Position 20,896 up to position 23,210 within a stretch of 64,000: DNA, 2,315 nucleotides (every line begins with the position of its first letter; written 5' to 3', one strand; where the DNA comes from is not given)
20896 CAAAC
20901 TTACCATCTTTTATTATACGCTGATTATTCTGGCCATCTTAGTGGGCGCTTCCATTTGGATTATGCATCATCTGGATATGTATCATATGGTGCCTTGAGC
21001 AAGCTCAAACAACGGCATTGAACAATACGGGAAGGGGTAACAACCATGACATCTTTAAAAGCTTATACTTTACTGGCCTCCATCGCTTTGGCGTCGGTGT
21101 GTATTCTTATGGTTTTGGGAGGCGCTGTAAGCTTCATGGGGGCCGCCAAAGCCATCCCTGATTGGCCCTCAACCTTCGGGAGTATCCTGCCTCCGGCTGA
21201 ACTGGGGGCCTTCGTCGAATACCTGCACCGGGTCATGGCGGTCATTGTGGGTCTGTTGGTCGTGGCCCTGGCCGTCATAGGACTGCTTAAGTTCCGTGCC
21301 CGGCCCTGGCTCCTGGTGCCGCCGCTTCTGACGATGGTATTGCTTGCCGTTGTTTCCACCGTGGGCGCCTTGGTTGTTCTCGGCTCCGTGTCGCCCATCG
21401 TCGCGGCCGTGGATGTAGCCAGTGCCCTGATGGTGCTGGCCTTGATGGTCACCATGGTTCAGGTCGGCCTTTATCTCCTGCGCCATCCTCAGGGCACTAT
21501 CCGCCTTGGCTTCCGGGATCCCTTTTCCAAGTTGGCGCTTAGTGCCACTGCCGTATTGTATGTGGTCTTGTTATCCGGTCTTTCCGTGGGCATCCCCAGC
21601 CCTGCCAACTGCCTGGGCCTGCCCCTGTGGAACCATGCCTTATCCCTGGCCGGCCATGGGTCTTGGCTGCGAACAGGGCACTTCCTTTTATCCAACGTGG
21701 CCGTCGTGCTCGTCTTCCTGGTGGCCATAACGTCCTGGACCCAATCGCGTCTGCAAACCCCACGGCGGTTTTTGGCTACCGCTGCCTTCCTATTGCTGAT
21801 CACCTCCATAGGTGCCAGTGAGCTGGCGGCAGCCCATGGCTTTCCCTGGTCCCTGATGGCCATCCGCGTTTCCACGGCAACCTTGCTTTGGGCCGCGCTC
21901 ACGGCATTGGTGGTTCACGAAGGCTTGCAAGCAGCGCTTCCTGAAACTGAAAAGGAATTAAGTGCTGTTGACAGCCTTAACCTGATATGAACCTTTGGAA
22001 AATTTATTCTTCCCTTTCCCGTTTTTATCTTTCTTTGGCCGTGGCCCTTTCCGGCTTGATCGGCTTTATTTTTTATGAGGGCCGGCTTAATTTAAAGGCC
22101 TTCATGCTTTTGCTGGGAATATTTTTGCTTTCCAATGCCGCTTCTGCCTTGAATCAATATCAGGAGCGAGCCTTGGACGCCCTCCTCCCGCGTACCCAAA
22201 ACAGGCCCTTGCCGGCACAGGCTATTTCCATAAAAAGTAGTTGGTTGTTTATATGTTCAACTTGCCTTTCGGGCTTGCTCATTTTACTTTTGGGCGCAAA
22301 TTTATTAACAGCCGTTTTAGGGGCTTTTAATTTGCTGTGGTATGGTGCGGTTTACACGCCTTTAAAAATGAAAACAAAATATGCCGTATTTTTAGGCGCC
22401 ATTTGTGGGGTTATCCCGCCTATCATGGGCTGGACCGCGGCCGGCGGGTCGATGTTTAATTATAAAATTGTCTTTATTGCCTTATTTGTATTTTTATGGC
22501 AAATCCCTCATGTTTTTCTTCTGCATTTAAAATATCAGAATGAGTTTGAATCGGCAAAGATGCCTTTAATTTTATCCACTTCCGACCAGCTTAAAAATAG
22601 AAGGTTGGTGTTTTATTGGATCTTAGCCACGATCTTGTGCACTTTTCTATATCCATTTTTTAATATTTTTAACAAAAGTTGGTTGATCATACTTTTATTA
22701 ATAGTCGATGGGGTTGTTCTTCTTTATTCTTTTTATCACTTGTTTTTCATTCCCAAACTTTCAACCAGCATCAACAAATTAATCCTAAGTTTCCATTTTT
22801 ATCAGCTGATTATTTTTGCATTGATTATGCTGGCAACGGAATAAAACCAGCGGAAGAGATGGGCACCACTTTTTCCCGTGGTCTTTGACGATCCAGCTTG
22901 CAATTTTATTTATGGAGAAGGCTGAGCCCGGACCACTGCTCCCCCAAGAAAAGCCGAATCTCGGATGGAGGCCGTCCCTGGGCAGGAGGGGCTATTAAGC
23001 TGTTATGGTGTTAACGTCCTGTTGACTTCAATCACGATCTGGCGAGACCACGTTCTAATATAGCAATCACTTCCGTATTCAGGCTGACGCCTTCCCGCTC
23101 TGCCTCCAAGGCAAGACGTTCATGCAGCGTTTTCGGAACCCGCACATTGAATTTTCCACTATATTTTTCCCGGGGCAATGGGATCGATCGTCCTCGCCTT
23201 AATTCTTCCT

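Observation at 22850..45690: ~23-kb composite defence/TA island with no integrase or tRNA anchor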

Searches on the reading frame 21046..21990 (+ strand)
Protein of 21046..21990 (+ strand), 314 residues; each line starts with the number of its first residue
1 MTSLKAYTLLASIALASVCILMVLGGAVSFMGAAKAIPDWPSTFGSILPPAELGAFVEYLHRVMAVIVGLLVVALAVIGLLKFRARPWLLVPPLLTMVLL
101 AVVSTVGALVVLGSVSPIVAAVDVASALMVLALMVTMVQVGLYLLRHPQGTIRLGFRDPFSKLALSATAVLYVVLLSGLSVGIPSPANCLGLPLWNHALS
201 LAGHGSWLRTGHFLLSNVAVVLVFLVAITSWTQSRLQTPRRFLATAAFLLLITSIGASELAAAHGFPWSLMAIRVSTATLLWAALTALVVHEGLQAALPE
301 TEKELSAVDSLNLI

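Call 4: search_protein_families(library=pfam, proteins=[window:21046-21990:+], max_evalue=0.01)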
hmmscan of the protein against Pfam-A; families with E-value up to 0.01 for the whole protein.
window:21046-21990:+ (314 aa): 1 family
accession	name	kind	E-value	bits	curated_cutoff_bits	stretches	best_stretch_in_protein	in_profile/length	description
PF02628.20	COX15-CtaA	-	6.6e-09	35.7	29.9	2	55-285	75-321/322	Cytochrome oxidase assembly protein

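Call 10: find_encoding_contigs(protein=window:21046-21990:+, flank=10000, max_places=10)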
Protein window:21046-21990:+ (314 aa): 2 contigs read that carry it; 2 places shown.
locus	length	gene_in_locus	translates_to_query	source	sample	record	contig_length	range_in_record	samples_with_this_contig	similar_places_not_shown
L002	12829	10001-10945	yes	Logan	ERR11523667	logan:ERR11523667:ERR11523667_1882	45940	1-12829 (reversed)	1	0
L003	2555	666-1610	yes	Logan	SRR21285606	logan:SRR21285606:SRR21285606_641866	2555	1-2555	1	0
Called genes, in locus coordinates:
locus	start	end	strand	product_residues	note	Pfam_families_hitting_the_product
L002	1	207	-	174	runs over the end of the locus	PF06841:Phage_T4_gp19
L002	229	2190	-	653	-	PF17482:Phage_sheath_1C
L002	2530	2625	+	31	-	-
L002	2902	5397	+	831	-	PF13699:eCIS_core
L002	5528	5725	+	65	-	PF01361:Tautomerase, PF14552:Tautomerase_2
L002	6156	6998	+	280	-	PF00116:COX2, PF06481:COX_ARM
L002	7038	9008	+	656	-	PF00115:COX1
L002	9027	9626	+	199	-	PF00510:COX3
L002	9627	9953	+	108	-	PF03626:COX4_pro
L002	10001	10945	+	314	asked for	PF02628:COX15-CtaA (faint)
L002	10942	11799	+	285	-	PF01040:UbiA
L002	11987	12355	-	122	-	PF15919:HicB_lk_antitox, PF15970:HicB-like_2, PF21748:UPF0150, PF05534:HicB, PF03869:Arc, PF22513:FitA-like_RHH (weak)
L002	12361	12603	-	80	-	PF07927:HicA_toxin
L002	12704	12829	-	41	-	?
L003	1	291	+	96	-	?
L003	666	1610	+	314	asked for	PF02628:COX15-CtaA (faint)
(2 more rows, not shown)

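Call 13: find_related_loci(query=window:21046-21990:+, collection=genome_contigs, flank=10000)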
Query window:21046-21990:+ (314 aa) in genome_contigs; peptide patterns used: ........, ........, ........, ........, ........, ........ (x = any residue, [..] = any of these).
64 stretches matched a pattern; 4 encode a relative of the query (tblastn E <= 1e-3); 4 distinct loci.
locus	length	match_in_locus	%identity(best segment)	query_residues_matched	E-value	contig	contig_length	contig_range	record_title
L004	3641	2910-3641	87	1-244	1e-132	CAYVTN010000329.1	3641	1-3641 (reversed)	MAG TPA_asm: uncultured bacterium isolate binchicken_co224_182 genome assembly, contig: NODE_34149_length_3641_cov_5.335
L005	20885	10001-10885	56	1-295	5e-79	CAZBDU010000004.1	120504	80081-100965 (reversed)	MAG TPA_asm: uncultured Spirochaetaceae bacterium isolate binchicken_co178_265 genome assembly, contig: NODE_293_length_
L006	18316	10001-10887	63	1-296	6e-80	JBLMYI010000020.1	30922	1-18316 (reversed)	MAG: Actinomycetota bacterium isolate MAG233 PRJNA957066_bin16_renamed_19, whole genome shotgun sequence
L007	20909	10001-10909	63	1-303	2e-97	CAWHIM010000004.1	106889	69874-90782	MAG: uncultured bacterium isolate MFD01872.bin.2.46 genome assembly, contig: contig_127454, whole genome shotgun sequenc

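Call 19: find_homologous_proteins(query=window:21046-21990:+, max_evalue=1e-20)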
Query window:21046-21990:+ (314 aa): 9 proteins with E <= 1e-20 among 8000 candidates.
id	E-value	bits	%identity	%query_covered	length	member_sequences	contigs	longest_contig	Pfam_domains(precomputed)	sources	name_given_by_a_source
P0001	1.1e-185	634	100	100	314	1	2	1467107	PF02628.21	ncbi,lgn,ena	-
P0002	1.1e-107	378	64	96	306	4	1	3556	PF02628.21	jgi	jgi:heme A synthase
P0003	4.4e-106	373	63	95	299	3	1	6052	PF02628.21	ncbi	ncbi:MAG: COX15/CtaA family protein [Spirochaetia bacterium]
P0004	4.6e-106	373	63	96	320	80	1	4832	PF02628.21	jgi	-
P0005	6.0e-101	356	61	94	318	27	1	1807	PF02628.21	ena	-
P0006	9.5e-101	355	61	97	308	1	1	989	PF02628.21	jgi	jgi:heme A synthase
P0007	2.4e-74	269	52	95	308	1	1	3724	PF02628.21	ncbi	-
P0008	5.9e-73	264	52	93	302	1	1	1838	PF02628.21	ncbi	-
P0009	1.6e-59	220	49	80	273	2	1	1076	PF02628.21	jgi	jgi:heme A synthase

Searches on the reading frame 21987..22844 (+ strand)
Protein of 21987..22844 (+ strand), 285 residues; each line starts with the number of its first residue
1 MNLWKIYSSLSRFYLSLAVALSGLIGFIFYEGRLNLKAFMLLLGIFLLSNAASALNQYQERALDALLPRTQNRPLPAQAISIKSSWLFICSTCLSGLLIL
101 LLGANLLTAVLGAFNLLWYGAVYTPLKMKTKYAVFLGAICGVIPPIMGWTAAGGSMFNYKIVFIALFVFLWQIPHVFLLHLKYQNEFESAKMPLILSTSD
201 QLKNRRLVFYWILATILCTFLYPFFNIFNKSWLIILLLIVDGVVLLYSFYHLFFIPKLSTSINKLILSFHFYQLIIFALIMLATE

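Call 4: search_protein_families(library=pfam, proteins=[window:21987-22844:+], max_evalue=0.01)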
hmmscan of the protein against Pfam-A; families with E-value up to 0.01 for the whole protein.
window:21987-22844:+ (285 aa): 1 family
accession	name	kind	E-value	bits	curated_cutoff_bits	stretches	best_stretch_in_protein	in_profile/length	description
PF01040.23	UbiA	-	1.2e-36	126.8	34.2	1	31-250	14-230/250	UbiA prenyltransferase family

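Call 8: search_protein_families(library=ncbifam, proteins=[window:21987-22844:+], max_evalue=0.01)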
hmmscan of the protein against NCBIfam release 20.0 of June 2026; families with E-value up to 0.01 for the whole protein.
window:21987-22844:+ (285 aa): 14 families
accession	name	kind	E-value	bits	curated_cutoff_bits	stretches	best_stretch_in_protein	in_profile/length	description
TIGR01473.1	cyoE_ctaB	equivalog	1.3e-46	159.6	210.3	1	6-280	2-278/281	heme o synthase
NF003349.0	PRK04375.1-2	equivalog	4e-36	124.8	246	1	37-278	60-304/318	heme o synthase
NF003348.0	PRK04375.1-1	equivalog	6.6e-27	94.7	285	1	32-239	32-240/292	heme o synthase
TIGR01474.1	ubiA_proteo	equivalog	1.1e-11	44.7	275.45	1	40-251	45-250/282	4-hydroxybenzoate octaprenyltransferase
NF009526.0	PRK12888.1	equivalog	1.3e-08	34.6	364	1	22-173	37-186/301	4-hydroxybenzoate octaprenyltransferase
NF005742.0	PRK07566.1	equivalog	1.1e-07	31.3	313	1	35-165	66-196/315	chlorophyll synthase ChlG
NF009515.0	PRK12874.1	equivalog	3.8e-07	29.8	392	1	49-281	60-284/291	4-hydroxybenzoate polyprenyltransferase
NF041584.1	MqnP_SCO4491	exception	1.2e-06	28.5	420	1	46-225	50-223/285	menaquinone biosynthesis prenyltransferase MqnP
TIGR01475.1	ubiA_other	subfamily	1.2e-06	28.2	180.8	1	36-281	36-276/282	UbiA-like polyprenyltransferase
NF009524.0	PRK12886.1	equivalog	4.3e-06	26.3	387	1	26-274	30-273/291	prenyltransferase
NF041585.1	MqnP_Cj_Hp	exception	7.2e-06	25.7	375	1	41-281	42-277/281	menaquinone biosynthesis prenyltransferase MqnP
NF009514.0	PRK12873.1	equivalog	0.0001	21.8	246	1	40-173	51-187/297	4-hydroxybenzoate polyprenyltransferase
NF009609.0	PRK13106.1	equivalog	0.00014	21.4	349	1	16-154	30-165/301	prenyltransferase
NF041586.1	MqnP_DT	exception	0.0028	17.4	430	1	31-206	28-204/277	menaquinone biosynthesis prenyltransferase MqnP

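Call 29: find_homologous_proteins(query=window:21987-22844:+, max_evalue=1e-10)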
Query window:21987-22844:+ (285 aa): 726 proteins with E <= 1e-10 among 8000 candidates; the best 120 are listed.
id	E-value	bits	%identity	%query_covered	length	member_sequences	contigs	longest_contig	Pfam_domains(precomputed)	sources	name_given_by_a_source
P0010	6.6e-176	602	99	100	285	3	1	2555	PF01040.24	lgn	-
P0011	3.2e-85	304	52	99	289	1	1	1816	PF01040.24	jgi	-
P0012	4.2e-76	274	49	98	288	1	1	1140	PF01040.24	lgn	-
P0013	1.0e-69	253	47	99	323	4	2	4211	PF01040.24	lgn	-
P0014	1.8e-68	249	46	97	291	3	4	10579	PF01040.24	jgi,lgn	jgi:protoheme IX farnesyltransferase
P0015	3.7e-67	245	45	99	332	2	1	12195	PF01040.24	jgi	-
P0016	1.9e-66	243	46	98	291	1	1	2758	PF01040.24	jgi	jgi:heme o synthase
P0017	2.8e-65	239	45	97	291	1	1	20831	PF01040.24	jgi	jgi:heme o synthase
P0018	9.8e-65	237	44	97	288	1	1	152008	PF01040.24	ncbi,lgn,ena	-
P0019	1.0e-64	237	44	98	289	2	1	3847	PF01040.24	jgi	jgi:protoheme IX farnesyltransferase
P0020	2.5e-64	236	45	96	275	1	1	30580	PF01040.24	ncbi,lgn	-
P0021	5.4e-64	234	42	98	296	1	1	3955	PF01040.24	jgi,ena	-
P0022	5.6e-63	231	44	96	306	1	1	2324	PF01040.24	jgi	jgi:heme o synthase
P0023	8.4e-63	231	41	94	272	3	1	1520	PF01040.24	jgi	-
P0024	1.2e-62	230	41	98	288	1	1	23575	PF01040.24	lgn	-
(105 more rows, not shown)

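Call 30: find_encoding_contigs(protein=P0018, flank=8000, max_places=2)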
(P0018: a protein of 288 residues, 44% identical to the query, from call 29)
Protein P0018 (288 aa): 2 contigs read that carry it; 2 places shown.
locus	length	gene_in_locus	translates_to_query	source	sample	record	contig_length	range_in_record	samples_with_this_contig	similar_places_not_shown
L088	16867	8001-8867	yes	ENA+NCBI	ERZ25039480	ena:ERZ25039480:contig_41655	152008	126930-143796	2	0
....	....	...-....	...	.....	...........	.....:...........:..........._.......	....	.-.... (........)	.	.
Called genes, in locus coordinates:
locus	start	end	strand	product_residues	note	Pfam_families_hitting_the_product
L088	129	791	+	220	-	-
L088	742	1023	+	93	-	-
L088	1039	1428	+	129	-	PF02899:Phage_int_SAM_1, PF13495:Phage_int_SAM_4 (weak)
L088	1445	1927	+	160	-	PF00589:Phage_integrase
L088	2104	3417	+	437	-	PF01547:SBP_bac_1, PF13416:SBP_bac_8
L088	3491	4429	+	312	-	PF00528:BPD_transp_1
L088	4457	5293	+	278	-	PF00528:BPD_transp_1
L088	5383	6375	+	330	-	PF02056:Glyco_hydro_4, PF11975:Glyco_hydro_4C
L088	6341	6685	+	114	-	PF11975:Glyco_hydro_4C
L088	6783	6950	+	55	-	PF00392:GntR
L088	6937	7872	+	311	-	PF00532:Peripla_BP_1, PF13407:Peripla_BP_4, PF13377:Peripla_BP_3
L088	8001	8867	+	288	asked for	PF01040:UbiA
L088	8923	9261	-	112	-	-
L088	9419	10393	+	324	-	PF14249:Tocopherol_cycl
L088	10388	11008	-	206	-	PF02353:CMAS (weak), PF13489:Methyltransf_23 (weak), PF13847:Methyltransf_31, PF08241:Methyltransf_11, PF08242:Methyltransf_12, PF13649:Methyltransf_25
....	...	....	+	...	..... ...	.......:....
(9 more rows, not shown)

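Call 31: find_encoding_contigs(protein=P0014, flank=8000, max_places=3)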
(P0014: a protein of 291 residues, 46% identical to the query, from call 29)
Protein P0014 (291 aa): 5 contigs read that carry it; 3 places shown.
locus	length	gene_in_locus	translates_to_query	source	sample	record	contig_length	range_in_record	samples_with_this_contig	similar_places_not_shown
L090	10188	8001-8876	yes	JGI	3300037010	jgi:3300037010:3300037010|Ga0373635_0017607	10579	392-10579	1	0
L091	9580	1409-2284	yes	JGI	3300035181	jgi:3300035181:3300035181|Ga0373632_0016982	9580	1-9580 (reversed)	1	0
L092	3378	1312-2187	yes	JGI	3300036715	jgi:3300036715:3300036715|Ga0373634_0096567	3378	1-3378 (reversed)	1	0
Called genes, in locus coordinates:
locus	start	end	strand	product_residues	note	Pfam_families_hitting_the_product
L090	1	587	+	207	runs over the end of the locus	PF06971:Put_DNA-bind_N, PF02629:CoA_binding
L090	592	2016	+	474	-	PF04055:Radical_SAM, PF06968:BATS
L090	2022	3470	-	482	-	PF13520:AA_permease_2, PF00324:AA_permease, PF13906:AA_permease_C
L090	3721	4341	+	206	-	-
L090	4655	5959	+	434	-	PF05708:Peptidase_C92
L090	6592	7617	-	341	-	PF00083:Sugar_tr, PF07690:MFS_1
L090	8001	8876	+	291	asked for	PF01040:UbiA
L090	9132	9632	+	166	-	PF04542:Sigma70_r2, PF08281:Sigma70_r4_2, PF04545:Sigma70_r4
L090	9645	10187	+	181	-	?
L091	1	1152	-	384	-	?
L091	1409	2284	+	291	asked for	PF01040:UbiA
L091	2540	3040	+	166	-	PF04542:Sigma70_r2, PF08281:Sigma70_r4_2, PF04545:Sigma70_r4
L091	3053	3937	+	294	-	PF04773:FecR, PF16344:FecR_C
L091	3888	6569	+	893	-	PF13620:CarboxypepD_reg, PF13715:CarbopepD_reg_2, PF07715:Plug, PF00593:TonB_dep_Rec_b-barrel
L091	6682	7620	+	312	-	-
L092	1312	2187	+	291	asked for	PF01040:UbiA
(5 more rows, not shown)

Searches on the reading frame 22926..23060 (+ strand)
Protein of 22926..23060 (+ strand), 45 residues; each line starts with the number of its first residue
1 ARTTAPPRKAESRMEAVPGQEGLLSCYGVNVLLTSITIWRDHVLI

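Call 27: search_protein_families(library=pfam, alignment_id=A2, max_evalue=0.05)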
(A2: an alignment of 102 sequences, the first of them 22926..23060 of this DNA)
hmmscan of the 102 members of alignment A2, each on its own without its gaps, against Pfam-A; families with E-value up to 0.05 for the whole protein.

A. member 1, window:22926-23060:+ (45 aa): 0 families

B. families by the number of members that match (of 102 scanned): 10 families
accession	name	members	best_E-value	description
PF20095.4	DUF6485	2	0.00078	Domain of unknown function (DUF6485)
PF01797.21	Y1_Tnp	1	5.4e-05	Transposase IS200 like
PF05528.17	Acc5b_avian_CoV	1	0.017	Accessory protein 5b, avian coronavirus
PF07857.17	TMEM144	1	0.021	Transmembrane family, TMEM144 of transporters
PF01381.28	HTH_3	1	0.022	Helix-turn-helix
PF13384.12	HTH_23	1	0.034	Homeodomain-like domain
PF19665.4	DUF6168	1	0.037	Family of unknown function (DUF6168)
PF00552.27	IN_DBD_C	1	0.041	Integrase DNA binding domain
PF00126.33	HTH_1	1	0.047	Bacterial regulatory helix-turn-helix protein, lysR family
PF12802.13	MarR_2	1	0.049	MarR family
